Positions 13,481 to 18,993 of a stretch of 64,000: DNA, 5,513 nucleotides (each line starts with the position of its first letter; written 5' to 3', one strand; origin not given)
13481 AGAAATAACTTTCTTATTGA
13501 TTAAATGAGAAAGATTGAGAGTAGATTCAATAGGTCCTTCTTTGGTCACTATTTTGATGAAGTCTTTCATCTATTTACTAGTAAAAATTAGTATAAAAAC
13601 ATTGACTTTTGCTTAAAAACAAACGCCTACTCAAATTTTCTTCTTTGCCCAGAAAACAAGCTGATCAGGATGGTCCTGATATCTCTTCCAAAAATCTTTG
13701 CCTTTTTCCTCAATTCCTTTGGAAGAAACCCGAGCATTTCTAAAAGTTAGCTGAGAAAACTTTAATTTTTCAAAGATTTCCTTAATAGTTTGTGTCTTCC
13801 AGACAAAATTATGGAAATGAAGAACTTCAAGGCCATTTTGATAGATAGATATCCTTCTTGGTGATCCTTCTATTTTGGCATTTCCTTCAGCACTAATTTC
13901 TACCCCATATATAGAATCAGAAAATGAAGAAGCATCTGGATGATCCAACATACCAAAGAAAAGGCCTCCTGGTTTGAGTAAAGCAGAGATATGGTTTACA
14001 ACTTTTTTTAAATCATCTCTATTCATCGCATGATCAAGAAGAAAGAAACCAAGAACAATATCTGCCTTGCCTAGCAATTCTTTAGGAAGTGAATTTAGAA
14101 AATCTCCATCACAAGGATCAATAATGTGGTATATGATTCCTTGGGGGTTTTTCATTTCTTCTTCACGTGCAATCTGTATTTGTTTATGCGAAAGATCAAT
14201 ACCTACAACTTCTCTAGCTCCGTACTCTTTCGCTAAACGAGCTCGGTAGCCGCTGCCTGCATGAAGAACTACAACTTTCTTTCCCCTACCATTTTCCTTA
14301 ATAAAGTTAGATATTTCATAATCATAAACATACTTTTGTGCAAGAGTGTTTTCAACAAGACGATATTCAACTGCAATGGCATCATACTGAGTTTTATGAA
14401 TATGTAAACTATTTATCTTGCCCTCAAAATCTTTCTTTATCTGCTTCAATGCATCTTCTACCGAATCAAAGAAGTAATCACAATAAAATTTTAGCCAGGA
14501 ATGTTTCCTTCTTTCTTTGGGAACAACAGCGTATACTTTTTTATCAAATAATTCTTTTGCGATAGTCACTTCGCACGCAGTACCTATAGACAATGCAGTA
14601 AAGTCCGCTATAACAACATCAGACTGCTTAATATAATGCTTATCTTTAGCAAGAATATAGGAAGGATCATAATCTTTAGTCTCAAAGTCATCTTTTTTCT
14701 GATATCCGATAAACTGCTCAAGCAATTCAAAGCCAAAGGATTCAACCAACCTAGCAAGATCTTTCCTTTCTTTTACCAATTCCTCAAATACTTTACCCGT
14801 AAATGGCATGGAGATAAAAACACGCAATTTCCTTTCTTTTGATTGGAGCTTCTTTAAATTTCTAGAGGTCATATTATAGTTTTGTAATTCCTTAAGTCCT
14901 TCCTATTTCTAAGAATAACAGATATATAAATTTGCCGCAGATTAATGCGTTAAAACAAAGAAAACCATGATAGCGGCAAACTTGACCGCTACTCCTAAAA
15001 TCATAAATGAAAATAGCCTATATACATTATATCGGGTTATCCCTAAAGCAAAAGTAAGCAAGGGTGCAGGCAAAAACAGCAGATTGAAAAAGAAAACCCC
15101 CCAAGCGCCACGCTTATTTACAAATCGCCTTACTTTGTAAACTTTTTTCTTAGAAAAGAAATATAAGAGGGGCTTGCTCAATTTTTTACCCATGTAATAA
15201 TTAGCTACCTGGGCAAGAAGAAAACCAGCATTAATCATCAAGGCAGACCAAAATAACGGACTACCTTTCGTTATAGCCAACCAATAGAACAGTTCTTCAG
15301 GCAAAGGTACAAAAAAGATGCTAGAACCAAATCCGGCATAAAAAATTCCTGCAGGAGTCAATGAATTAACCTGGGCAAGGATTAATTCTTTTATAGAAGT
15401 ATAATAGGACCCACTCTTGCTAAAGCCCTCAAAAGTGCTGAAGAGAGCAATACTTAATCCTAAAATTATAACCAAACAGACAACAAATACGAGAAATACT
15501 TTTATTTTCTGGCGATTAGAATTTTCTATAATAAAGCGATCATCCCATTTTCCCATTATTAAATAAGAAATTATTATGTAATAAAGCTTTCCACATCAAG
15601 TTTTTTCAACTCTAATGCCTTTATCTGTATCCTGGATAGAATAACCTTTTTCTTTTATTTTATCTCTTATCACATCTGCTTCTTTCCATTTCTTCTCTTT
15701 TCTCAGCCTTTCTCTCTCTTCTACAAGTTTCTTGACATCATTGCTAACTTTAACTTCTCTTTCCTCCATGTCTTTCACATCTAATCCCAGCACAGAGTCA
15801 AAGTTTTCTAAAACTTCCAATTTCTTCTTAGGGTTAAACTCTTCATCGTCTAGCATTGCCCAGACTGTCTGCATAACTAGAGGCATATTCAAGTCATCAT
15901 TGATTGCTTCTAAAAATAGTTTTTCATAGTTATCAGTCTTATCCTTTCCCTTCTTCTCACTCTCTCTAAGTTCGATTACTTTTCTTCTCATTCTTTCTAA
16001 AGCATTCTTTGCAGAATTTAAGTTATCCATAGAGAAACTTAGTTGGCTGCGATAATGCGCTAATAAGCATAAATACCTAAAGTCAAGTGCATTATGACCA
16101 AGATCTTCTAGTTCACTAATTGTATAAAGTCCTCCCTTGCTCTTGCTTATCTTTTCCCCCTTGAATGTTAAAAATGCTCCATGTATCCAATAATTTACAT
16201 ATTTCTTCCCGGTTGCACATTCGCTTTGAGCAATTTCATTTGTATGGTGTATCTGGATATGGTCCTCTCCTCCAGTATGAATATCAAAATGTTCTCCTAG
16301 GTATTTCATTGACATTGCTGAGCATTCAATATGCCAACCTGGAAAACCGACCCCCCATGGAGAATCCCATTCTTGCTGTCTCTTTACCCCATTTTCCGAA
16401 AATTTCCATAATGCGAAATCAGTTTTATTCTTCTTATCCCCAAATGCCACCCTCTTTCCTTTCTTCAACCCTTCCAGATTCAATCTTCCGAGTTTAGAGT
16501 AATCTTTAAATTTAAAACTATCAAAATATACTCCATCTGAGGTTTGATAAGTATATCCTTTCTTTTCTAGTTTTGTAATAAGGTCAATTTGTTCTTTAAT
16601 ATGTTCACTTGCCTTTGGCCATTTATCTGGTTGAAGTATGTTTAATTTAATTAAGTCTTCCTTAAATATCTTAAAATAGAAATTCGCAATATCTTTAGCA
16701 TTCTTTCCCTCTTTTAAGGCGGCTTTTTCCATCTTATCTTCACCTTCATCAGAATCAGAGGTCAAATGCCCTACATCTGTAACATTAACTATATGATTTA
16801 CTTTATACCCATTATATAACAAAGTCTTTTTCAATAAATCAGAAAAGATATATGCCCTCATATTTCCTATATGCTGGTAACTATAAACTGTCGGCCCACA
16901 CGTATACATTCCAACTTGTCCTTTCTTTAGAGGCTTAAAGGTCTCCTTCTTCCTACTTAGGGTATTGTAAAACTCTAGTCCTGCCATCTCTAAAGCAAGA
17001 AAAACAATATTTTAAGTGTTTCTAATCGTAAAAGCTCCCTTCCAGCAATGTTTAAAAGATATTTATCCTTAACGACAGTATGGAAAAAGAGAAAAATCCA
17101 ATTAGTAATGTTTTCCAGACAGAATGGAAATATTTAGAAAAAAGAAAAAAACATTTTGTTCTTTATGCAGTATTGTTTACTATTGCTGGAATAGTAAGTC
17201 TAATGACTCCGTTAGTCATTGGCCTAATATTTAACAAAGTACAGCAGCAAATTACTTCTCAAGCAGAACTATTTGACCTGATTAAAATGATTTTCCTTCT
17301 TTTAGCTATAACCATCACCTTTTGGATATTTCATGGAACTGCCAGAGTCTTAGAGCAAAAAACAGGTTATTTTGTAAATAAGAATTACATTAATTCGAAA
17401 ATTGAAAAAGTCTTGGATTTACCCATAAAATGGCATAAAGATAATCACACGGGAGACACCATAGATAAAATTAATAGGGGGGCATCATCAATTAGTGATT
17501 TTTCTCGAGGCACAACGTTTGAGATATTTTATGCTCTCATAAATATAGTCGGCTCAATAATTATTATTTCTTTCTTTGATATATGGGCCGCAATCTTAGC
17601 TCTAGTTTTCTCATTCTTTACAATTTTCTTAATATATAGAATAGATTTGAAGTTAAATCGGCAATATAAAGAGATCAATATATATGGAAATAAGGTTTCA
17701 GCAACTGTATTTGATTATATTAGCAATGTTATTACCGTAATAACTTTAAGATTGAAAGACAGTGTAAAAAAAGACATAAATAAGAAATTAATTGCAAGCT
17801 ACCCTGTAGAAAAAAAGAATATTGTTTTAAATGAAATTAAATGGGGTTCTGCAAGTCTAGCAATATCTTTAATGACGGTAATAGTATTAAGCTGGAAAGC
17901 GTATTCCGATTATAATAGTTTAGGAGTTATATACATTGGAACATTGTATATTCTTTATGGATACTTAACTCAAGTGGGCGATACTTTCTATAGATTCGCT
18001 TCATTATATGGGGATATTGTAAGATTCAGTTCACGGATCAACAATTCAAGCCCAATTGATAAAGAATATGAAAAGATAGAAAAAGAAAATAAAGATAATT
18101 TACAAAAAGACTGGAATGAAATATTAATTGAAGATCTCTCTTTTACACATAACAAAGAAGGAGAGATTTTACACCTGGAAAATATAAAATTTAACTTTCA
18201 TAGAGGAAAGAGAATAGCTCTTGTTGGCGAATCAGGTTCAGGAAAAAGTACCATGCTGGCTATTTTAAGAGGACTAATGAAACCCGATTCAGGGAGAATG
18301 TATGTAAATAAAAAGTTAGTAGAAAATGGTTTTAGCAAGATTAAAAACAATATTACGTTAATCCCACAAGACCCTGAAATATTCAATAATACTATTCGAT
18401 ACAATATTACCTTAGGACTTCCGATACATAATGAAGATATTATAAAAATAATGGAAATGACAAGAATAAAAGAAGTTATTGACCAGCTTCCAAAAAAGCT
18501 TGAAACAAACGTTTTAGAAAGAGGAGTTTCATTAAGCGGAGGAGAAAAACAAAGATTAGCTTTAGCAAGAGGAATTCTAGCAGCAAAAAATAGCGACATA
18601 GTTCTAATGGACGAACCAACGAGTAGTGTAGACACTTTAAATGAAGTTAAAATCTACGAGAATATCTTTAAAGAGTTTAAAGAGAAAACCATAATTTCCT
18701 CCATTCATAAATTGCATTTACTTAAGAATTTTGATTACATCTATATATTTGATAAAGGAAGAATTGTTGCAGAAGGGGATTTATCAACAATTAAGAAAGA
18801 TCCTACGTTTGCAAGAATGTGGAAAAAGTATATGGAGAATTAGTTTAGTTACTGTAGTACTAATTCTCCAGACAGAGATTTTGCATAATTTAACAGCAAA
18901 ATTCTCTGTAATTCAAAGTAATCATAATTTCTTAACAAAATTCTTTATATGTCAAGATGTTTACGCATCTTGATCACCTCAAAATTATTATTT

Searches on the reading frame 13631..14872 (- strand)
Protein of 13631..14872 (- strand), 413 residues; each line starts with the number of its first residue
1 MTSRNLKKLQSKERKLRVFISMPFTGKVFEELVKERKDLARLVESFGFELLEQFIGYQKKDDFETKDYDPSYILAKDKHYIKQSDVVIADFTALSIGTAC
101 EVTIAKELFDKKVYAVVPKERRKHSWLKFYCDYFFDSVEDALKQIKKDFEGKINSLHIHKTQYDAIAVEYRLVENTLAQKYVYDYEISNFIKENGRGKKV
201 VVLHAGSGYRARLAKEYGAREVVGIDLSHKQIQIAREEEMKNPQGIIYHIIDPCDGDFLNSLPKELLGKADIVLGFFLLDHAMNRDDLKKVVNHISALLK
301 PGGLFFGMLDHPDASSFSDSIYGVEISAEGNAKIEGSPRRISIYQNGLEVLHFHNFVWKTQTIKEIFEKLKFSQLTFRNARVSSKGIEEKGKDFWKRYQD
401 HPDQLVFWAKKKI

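Call 9: search_protein_families(library=pfam, proteins=[window:13631-14872:-], max_evalue=0.001)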
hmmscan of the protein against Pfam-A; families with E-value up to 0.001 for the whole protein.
window:13631-14872:- (413 aa): 7 families
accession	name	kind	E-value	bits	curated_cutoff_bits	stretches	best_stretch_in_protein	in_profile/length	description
PF13649.12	Methyltransf_25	-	9.3e-11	42.7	27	1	205-303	6-97/97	Methyltransferase domain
PF08241.18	Methyltransf_11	-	7.4e-10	39.8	21.2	1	205-306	5-94/95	Methyltransferase domain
PF13489.12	Methyltransf_23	-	8.5e-10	39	27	1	187-338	13-124/164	Methyltransferase domain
PF08242.18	Methyltransf_12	-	6e-09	37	30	1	206-305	6-98/98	Methyltransferase domain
PF13847.12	Methyltransf_31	-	3.6e-06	27.2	27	1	205-305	10-107/145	Methyltransferase domain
PF05014.21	Nuc_deoxyrib_tr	-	0.00028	21.4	28.8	1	36-122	17-102/117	Nucleoside 2-deoxyribosyltransferase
PF00107.32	ADH_zinc_N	-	0.00052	20.4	31.8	0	212-237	8-32/129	Zinc-binding dehydrogenase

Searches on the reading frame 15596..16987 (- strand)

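Call 9: search_protein_families(library=pfam, proteins=[window:15596-16987:-], max_evalue=0.001)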
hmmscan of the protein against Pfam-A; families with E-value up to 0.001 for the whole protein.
window:15596-16987:- (463 aa): 5 families
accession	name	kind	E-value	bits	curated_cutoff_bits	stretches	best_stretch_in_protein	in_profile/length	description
PF01406.26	tRNA-synt_1e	-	5.7e-94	315.3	27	1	17-327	2-300/301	tRNA synthetases class I (C) catalytic domain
PF09334.17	tRNA-synt_1g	-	1.4e-09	37.7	20.1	1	36-156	12-123/391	tRNA synthetases class I (M)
PF01921.24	tRNA-synt_1f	-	7.9e-08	32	27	1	226-349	227-349/360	tRNA synthetases class I (K)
PF23493.1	CysS_C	-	1.5e-06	28.7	23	1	415-458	5-48/51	Cysteinyl-tRNA ligase anticodon binding domain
PF00750.26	tRNA-synt_1d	-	9.6e-05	21.9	23.3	0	370-438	244-312/349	tRNA synthetases class I (R), catalytic domain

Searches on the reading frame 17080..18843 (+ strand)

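Call 9: search_protein_families(library=pfam, proteins=[window:17080-18843:+], max_evalue=0.001)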
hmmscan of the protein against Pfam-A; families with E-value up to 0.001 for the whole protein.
window:17080-18843:+ (587 aa): 5 families
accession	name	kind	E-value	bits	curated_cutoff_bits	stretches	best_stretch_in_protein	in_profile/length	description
PF00005.33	ABC_tran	-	9.1e-28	98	25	1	366-515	1-137/137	ABC transporter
PF00664.28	ABC_membrane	-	9.6e-19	68.5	28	1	27-275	2-247/274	ABC transporter transmembrane region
PF02463.25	SMC_N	-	4.4e-05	23.4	40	1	369-550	18-204/220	RecF/RecN/SMC N terminal domain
PF13304.12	AAA_21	-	9.5e-05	23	27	0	380-445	3-76/304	AAA domain, putative AbiEii toxin, Type IV TA system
PF13555.12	AAA_29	-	0.00024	21.2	27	1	371-404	17-50/61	P-loop containing region of AAA domain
